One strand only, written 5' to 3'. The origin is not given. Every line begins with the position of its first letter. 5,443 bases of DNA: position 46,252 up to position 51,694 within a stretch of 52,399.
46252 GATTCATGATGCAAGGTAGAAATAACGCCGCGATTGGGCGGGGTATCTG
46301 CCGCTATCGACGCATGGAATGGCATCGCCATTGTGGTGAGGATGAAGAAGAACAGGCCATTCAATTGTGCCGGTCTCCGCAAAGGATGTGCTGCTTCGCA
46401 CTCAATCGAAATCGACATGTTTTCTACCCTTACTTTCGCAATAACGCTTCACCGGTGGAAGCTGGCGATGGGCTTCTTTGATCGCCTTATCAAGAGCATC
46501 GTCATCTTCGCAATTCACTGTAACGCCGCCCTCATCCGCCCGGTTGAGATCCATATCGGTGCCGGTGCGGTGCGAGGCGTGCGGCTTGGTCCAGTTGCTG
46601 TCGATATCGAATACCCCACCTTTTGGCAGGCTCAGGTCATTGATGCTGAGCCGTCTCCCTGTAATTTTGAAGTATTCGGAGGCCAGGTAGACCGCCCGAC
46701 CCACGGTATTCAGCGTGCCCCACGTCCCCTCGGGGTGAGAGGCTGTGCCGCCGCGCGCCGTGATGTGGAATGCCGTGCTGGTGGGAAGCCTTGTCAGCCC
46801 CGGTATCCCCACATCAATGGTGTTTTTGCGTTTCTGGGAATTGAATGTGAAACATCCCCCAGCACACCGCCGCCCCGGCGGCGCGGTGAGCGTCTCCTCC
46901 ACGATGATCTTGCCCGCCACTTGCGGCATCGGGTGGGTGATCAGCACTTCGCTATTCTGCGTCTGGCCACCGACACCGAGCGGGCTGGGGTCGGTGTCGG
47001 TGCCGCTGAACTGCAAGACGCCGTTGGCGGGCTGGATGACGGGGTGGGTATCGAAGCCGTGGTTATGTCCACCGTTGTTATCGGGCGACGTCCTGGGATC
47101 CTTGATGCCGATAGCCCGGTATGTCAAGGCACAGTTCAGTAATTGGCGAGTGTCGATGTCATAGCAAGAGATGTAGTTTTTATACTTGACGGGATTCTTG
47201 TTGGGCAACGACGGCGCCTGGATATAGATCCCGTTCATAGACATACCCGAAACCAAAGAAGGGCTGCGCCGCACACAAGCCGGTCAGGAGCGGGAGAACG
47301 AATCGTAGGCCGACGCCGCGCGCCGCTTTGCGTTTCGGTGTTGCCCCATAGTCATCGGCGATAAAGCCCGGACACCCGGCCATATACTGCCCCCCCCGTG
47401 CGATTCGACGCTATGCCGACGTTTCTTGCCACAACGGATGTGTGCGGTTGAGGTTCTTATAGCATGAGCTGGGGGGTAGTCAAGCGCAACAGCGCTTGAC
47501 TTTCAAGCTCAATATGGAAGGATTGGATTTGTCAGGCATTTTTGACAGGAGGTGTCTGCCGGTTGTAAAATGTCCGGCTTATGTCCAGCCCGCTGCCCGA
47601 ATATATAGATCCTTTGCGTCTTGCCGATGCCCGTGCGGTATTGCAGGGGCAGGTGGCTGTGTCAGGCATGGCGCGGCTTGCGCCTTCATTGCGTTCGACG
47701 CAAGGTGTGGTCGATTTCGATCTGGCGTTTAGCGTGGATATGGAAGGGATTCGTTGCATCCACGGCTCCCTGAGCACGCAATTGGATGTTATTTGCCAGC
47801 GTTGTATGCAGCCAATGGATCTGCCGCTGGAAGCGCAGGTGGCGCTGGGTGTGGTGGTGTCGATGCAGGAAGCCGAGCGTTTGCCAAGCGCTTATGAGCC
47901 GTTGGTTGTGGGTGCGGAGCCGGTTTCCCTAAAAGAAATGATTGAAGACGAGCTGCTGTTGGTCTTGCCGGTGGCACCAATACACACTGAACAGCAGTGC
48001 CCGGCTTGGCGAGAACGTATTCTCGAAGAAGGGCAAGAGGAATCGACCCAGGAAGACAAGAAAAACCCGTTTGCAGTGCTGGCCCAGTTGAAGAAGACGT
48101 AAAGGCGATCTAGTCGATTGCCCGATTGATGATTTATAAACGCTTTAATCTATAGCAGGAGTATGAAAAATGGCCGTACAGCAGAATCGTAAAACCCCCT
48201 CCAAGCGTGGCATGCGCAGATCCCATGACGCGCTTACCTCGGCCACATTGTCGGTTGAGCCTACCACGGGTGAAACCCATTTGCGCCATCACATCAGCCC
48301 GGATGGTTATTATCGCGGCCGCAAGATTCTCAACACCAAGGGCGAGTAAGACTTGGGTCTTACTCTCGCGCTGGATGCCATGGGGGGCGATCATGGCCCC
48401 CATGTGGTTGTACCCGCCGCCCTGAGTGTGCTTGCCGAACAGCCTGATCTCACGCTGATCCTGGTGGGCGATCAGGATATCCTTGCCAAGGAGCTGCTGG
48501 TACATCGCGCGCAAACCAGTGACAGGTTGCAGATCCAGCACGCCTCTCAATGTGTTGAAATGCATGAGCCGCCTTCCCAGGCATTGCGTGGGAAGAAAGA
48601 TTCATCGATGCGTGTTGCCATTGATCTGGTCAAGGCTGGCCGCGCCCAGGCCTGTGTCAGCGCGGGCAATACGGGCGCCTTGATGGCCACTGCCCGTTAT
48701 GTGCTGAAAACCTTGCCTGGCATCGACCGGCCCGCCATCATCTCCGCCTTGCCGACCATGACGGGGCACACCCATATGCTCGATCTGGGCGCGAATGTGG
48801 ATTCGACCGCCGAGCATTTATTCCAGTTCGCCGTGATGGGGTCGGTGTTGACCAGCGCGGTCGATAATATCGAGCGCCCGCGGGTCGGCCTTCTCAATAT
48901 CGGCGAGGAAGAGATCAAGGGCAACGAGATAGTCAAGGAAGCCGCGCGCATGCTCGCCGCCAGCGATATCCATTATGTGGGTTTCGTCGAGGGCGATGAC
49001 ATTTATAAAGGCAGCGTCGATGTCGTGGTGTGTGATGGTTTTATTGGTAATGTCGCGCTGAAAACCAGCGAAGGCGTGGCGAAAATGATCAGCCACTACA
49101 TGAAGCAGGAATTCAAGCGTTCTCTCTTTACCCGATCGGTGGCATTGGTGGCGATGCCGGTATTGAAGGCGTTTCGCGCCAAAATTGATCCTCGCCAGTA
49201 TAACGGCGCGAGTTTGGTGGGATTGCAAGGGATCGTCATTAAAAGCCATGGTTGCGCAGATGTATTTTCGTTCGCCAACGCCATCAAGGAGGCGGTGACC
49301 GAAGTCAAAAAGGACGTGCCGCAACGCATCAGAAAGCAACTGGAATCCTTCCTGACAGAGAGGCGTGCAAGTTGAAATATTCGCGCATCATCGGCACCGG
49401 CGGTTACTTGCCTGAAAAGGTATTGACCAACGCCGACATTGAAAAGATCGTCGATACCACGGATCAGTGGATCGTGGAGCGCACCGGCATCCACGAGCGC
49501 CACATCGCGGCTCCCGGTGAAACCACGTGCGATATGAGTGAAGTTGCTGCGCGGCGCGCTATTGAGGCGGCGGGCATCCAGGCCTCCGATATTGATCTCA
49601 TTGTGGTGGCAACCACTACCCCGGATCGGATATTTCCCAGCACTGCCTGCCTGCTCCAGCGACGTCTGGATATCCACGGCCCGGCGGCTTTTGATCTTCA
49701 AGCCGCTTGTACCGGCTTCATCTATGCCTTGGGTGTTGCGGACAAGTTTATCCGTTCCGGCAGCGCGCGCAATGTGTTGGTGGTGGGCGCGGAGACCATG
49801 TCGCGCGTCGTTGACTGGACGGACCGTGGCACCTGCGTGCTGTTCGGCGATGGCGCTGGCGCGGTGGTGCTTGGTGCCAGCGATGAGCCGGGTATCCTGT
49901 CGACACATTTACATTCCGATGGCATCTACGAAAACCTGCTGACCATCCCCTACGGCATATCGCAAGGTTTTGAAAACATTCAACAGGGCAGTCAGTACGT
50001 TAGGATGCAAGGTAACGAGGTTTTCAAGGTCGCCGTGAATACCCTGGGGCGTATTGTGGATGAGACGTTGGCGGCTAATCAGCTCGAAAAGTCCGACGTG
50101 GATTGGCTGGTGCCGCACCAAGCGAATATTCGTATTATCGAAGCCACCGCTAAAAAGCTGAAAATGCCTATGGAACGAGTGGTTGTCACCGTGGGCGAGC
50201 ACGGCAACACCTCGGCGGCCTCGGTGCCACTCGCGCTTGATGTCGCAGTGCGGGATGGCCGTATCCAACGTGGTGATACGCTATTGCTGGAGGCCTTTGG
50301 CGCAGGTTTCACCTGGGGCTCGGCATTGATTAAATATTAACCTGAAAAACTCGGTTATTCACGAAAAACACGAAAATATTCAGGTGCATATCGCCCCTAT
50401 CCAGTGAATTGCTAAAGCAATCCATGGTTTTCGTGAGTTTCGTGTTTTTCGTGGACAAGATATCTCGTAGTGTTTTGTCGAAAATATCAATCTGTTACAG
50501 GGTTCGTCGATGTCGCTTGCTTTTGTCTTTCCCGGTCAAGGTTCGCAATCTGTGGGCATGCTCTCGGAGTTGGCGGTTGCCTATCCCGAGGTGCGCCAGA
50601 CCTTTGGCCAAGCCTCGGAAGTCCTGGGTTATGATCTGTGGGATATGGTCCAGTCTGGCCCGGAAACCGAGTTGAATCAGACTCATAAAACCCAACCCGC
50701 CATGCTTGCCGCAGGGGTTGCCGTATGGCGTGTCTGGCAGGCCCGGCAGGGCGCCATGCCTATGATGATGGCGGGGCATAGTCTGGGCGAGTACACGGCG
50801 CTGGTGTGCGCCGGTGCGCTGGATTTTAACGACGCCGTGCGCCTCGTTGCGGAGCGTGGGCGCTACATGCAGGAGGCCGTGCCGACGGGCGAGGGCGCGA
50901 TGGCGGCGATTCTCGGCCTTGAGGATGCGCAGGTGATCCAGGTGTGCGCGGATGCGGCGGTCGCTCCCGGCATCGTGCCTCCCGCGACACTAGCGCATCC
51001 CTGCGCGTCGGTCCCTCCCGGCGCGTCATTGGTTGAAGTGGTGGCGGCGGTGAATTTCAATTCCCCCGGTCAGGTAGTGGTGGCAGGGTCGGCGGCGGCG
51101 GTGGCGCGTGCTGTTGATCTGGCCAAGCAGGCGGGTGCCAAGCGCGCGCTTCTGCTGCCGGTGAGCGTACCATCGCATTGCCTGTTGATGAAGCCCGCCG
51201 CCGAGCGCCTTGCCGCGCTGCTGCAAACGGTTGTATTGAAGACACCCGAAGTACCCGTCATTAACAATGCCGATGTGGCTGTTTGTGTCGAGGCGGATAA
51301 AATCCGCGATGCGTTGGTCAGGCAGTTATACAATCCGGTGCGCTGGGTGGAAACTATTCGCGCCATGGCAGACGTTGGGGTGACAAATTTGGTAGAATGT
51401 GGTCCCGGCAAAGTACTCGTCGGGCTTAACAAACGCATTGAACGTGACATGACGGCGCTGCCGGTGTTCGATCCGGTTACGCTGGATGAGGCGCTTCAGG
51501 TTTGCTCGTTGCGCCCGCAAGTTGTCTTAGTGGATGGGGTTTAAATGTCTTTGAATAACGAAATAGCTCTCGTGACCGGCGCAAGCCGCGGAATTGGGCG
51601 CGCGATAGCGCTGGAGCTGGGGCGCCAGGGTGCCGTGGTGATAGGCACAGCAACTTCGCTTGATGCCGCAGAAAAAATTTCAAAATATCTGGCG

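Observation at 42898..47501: Uncharacterised four-gene secreted-protein operon between the pyc genes and the yceD-fab cluster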

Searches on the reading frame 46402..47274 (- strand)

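Call 3: search_protein_families(library=pfam, proteins=[window:46402-47274:-], max_evalue=0.1)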
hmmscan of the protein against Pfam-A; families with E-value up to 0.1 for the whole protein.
window:46402-47274:- (290 aa): 1 family
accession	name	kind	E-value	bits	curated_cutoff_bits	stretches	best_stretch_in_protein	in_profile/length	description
PF03411.18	Peptidase_M74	-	0.0013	18.8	25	1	184-244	33-87/240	Penicillin-insensitive murein endopeptidase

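Call 4: search_protein_families(library=ncbifam, proteins=[window:46402-47274:-], max_evalue=0.1)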
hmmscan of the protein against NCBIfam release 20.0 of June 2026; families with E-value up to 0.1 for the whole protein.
window:46402-47274:- (290 aa): 1 family
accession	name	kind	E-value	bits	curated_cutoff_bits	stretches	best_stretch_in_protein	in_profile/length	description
NF006947.1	PRK09429.1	equivalog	0.00054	19.5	272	1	184-243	48-101/256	penicillin-insensitive murein endopeptidase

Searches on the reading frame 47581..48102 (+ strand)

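Call 23: search_protein_families(library=pfam, proteins=[window:47581-48102:+], max_evalue=0.00001)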
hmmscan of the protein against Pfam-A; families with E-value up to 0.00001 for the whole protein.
window:47581-48102:+ (173 aa): 1 family
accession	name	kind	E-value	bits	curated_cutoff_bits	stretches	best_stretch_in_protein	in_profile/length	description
PF02620.22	YceD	-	1.4e-17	64.3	33.2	1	61-171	2-119/119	Large ribosomal RNA subunit accumulation protein YceD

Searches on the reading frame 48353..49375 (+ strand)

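Call 23: search_protein_families(library=pfam, proteins=[window:48353-49375:+], max_evalue=0.00001)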
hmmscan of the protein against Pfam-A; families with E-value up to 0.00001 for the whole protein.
window:48353-49375:+ (340 aa): 1 family
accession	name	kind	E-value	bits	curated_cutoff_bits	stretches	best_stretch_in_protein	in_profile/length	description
PF02504.20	FA_synthesis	-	1e-112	376.8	29.1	1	4-325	2-324/324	Fatty acid synthesis protein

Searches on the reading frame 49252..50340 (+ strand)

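Call 23: search_protein_families(library=pfam, proteins=[window:49252-50340:+], max_evalue=0.00001)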
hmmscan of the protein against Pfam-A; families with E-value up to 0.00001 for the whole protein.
window:49252-50340:+ (362 aa): 3 families
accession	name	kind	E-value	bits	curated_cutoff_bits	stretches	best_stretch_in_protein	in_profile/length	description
PF08541.16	ACP_syn_III_C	-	1.2e-39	134.8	26.6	1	273-362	1-90/90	3-Oxoacyl-[acyl-carrier-protein (ACP)] synthase III C terminal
PF08545.16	ACP_syn_III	-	6.8e-36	122.5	24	1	147-224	1-80/80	3-Oxoacyl-[acyl-carrier-protein (ACP)] synthase III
PF00108.29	Thiolase_N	-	5.3e-06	26.4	26.4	0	78-186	9-118/260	Thiolase, N-terminal domain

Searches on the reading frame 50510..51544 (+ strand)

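Call 23: search_protein_families(library=pfam, proteins=[window:50510-51544:+], max_evalue=0.00001)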
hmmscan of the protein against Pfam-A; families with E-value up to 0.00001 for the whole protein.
window:50510-51544:+ (344 aa): 1 family
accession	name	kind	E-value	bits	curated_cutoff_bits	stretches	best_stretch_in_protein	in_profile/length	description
PF00698.26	Acyl_transf_1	-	3.3e-35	122.5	32.7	2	5-149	2-146/319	Acyl transferase domain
